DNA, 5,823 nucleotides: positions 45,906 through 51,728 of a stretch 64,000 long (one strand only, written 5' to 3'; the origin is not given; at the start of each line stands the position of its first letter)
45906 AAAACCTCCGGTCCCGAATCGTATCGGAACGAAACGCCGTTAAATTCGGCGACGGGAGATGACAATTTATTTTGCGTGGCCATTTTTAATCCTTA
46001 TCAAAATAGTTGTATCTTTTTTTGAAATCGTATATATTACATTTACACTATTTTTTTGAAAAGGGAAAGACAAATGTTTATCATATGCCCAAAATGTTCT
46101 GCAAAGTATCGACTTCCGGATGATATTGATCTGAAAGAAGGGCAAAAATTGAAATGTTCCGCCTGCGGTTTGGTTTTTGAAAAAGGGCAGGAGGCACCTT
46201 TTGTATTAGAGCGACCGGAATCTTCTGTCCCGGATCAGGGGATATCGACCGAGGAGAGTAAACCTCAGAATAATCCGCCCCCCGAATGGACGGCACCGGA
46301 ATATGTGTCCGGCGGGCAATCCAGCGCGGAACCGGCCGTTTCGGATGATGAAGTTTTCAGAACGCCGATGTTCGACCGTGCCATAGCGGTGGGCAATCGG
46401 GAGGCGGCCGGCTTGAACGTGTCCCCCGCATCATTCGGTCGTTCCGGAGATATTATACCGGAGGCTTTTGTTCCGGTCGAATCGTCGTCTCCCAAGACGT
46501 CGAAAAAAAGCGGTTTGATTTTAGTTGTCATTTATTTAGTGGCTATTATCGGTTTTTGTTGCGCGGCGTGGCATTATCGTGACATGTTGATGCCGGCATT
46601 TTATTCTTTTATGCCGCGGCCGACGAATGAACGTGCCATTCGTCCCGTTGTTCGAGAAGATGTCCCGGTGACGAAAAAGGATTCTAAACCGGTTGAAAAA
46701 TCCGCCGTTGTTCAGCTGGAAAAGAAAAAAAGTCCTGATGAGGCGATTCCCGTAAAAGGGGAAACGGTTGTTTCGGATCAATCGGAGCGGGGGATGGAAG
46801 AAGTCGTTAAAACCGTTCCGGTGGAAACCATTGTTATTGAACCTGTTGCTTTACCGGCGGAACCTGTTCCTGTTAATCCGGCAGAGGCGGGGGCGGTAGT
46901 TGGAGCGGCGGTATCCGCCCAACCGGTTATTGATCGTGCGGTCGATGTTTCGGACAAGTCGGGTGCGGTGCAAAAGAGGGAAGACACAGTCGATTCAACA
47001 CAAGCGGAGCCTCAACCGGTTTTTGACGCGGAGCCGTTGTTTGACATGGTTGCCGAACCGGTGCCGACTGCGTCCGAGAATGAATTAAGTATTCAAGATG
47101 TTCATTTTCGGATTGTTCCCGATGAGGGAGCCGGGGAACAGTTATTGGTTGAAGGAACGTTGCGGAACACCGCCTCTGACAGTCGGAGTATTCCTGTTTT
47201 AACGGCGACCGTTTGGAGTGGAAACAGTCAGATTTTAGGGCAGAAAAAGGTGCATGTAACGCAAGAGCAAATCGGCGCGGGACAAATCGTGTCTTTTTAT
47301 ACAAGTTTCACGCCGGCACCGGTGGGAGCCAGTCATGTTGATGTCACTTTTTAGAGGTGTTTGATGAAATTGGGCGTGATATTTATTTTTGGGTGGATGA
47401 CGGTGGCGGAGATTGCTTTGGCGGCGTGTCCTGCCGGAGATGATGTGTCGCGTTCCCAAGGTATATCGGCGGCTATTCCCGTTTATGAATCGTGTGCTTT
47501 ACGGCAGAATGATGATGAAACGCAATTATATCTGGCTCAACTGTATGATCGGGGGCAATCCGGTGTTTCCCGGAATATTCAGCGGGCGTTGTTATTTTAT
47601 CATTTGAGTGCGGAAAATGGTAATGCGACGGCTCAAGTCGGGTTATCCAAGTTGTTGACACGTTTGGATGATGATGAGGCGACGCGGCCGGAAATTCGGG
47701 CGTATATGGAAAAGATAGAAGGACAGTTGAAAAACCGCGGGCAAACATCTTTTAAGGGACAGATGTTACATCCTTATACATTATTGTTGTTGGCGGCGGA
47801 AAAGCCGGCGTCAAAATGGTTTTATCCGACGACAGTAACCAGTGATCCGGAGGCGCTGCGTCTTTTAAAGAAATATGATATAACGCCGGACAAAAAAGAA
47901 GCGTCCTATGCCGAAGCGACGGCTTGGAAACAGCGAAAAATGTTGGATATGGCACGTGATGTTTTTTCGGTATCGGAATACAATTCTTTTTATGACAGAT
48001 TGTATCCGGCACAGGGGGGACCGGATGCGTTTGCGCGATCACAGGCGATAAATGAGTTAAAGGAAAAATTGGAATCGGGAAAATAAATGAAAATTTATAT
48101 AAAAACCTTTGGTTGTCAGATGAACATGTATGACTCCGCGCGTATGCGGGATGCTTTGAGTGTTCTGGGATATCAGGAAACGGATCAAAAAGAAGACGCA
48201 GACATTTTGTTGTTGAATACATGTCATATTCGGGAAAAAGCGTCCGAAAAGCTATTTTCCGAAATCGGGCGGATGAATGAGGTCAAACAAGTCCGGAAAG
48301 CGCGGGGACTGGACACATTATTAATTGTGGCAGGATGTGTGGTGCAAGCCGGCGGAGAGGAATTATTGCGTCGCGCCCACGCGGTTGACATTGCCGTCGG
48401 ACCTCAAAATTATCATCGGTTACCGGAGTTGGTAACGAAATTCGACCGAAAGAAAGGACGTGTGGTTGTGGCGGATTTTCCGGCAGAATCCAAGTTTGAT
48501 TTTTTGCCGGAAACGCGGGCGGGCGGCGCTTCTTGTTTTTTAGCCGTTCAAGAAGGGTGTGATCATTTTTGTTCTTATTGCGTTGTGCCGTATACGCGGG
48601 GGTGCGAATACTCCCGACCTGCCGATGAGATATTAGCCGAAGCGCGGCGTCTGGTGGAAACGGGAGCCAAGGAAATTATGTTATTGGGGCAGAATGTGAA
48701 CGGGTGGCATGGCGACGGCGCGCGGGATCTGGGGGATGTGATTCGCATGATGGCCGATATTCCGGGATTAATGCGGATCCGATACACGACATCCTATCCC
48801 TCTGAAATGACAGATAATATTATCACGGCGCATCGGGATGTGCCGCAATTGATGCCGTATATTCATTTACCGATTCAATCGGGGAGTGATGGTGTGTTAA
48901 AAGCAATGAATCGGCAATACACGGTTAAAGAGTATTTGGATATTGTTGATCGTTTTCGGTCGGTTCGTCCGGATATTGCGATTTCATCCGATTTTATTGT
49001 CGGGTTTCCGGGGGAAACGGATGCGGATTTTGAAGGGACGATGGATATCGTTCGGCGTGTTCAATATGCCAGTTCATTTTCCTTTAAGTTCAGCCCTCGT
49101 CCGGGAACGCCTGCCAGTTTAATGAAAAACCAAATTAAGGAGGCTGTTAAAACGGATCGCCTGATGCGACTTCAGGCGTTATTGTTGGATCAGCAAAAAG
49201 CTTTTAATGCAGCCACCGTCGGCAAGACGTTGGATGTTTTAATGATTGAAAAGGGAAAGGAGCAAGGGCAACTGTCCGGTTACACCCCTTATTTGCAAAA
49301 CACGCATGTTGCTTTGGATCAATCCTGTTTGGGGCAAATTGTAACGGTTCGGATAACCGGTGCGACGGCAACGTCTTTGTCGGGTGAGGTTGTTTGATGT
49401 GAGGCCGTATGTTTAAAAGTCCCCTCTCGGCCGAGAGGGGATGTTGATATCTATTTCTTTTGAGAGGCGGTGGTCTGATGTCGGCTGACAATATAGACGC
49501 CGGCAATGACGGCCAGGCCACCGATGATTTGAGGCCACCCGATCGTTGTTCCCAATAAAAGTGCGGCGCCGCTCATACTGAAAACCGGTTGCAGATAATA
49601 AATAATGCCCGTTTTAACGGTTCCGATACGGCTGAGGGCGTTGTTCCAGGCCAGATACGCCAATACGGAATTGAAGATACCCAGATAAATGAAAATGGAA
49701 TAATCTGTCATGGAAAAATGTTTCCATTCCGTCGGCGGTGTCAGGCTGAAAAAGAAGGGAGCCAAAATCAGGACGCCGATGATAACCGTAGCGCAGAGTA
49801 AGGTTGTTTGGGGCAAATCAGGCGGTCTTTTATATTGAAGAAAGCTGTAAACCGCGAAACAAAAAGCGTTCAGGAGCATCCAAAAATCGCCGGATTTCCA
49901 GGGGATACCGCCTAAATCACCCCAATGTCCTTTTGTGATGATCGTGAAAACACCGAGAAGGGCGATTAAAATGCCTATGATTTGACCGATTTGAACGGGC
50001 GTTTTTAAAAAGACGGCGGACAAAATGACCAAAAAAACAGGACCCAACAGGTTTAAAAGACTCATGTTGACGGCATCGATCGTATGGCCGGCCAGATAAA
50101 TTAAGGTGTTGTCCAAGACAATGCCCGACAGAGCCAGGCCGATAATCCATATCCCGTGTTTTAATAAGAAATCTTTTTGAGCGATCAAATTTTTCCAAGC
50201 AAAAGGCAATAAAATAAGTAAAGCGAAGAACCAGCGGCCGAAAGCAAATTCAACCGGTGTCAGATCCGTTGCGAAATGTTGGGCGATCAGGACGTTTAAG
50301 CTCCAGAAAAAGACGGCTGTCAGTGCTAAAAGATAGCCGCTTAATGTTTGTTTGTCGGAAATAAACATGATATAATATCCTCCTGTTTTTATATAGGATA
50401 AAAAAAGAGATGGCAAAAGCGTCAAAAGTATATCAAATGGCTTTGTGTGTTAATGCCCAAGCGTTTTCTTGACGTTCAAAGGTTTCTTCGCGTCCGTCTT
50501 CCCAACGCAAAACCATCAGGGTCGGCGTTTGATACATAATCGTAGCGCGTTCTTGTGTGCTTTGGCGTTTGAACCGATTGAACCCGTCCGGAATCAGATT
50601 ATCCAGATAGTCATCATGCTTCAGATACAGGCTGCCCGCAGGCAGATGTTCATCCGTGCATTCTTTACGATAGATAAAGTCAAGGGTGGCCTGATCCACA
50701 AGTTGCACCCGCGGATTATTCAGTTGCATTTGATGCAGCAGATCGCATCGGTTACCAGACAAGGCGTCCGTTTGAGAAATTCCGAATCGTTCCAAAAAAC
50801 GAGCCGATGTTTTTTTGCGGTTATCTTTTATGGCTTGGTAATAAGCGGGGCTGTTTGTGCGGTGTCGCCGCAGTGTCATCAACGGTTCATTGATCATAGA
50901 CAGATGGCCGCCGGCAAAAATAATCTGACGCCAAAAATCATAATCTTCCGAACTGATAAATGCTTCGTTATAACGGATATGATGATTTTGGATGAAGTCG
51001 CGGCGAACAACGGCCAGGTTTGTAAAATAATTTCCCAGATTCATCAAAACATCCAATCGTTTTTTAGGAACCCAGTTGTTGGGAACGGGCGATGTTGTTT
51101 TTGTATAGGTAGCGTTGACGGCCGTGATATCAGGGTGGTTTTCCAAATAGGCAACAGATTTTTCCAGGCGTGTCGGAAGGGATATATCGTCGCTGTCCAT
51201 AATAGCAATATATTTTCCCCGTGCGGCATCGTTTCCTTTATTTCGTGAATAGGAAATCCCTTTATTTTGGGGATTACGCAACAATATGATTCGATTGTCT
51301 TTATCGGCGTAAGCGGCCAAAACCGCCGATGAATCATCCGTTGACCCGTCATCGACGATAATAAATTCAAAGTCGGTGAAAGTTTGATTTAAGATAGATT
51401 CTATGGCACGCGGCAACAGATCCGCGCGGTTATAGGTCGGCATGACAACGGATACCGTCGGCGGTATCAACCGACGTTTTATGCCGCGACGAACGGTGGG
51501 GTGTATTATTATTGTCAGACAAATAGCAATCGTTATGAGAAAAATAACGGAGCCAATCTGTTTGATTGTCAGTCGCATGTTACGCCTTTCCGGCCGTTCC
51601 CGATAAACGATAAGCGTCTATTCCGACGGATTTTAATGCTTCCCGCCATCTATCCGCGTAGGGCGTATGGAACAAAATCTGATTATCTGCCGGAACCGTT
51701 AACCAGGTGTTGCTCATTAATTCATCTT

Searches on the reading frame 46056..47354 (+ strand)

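Call 42: search_protein_families(library=pfam, proteins=[window:46056-47354:+], max_evalue=0.001)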
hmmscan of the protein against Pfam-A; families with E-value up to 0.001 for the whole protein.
window:46056-47354:+ (432 aa): 4 families
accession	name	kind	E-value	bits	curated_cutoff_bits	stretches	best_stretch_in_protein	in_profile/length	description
PF13717.11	Zn_ribbon_4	-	6.9e-10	39.1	30.3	1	7-41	1-35/36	zinc-ribbon domain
PF13719.11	Zn_ribbon_5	-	1.3e-05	25.3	29.3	1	7-41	1-35/37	zinc-ribbon domain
PF11331.13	Zn_ribbon_12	-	5.6e-05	23.3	27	1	8-41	6-41/45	EDR4 zinc-ribbon domain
PF11906.13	DUF3426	-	0.00023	21.7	27.7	0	344-400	52-104/147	Protein of unknown function (DUF3426)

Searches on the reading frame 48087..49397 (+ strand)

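Call 42: search_protein_families(library=pfam, proteins=[window:48087-49397:+], max_evalue=0.001)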
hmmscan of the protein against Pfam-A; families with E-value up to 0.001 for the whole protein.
window:48087-49397:+ (436 aa): 3 families
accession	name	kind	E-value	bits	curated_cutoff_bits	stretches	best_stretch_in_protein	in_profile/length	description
PF00919.26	UPF0004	-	2e-28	98.7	27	1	2-105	1-98/98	Uncharacterized protein family UPF0004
PF04055.27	Radical_SAM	-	5e-27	95.5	29.5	1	154-320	3-164/166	Radical SAM superfamily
PF01938.26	TRAM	-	4.1e-07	30.2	21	1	376-436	2-61/61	TRAM domain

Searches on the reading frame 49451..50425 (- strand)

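Call 42: search_protein_families(library=pfam, proteins=[window:49451-50425:-], max_evalue=0.001)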
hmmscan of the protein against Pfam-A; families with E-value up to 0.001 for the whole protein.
window:49451-50425:- (324 aa): 3 families
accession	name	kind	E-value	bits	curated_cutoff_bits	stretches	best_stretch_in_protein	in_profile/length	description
PF00892.27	EamA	-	1.5e-44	152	28.2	2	178-314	2-134/135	EamA-like transporter family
PF03151.22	TPT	-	4e-06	26.9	30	0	100-160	226-288/291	Triose-phosphate Transporter family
PF06027.18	SLC35F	-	1.5e-05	25.1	21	1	103-211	84-195/299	Solute carrier family 35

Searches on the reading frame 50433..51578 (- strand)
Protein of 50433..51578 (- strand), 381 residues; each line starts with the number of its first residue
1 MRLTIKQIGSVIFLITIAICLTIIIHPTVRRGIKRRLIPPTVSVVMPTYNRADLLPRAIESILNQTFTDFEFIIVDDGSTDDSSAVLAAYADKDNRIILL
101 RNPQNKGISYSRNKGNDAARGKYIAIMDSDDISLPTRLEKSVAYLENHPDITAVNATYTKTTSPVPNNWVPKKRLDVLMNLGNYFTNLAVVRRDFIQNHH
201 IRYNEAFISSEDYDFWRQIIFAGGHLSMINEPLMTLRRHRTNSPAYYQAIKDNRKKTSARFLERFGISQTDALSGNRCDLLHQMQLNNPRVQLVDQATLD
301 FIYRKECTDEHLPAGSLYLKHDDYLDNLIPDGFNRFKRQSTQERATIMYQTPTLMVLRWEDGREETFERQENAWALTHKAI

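Call 42: search_protein_families(library=pfam, proteins=[window:50433-51578:-], max_evalue=0.001)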
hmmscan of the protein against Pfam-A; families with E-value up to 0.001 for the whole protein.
window:50433-51578:- (381 aa): 4 families
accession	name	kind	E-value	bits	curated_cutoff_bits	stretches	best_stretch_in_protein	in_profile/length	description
PF00535.33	Glycos_transf_2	-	1.5e-39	136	23.3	1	43-170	1-128/168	Glycosyl transferase family 2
PF13641.12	Glyco_tranf_2_3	-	2.6e-16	60.8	27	1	39-238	1-213/230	Glycosyltransferase like family 2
PF10111.15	Glyco_tranf_2_2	-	2.3e-10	40.9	27.3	1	43-143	1-104/276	Glycosyltransferase like family 2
PF13704.12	Glyco_tranf_2_4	-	0.00041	21.2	27.5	0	50-132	2-83/98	Glycosyl transferase family 2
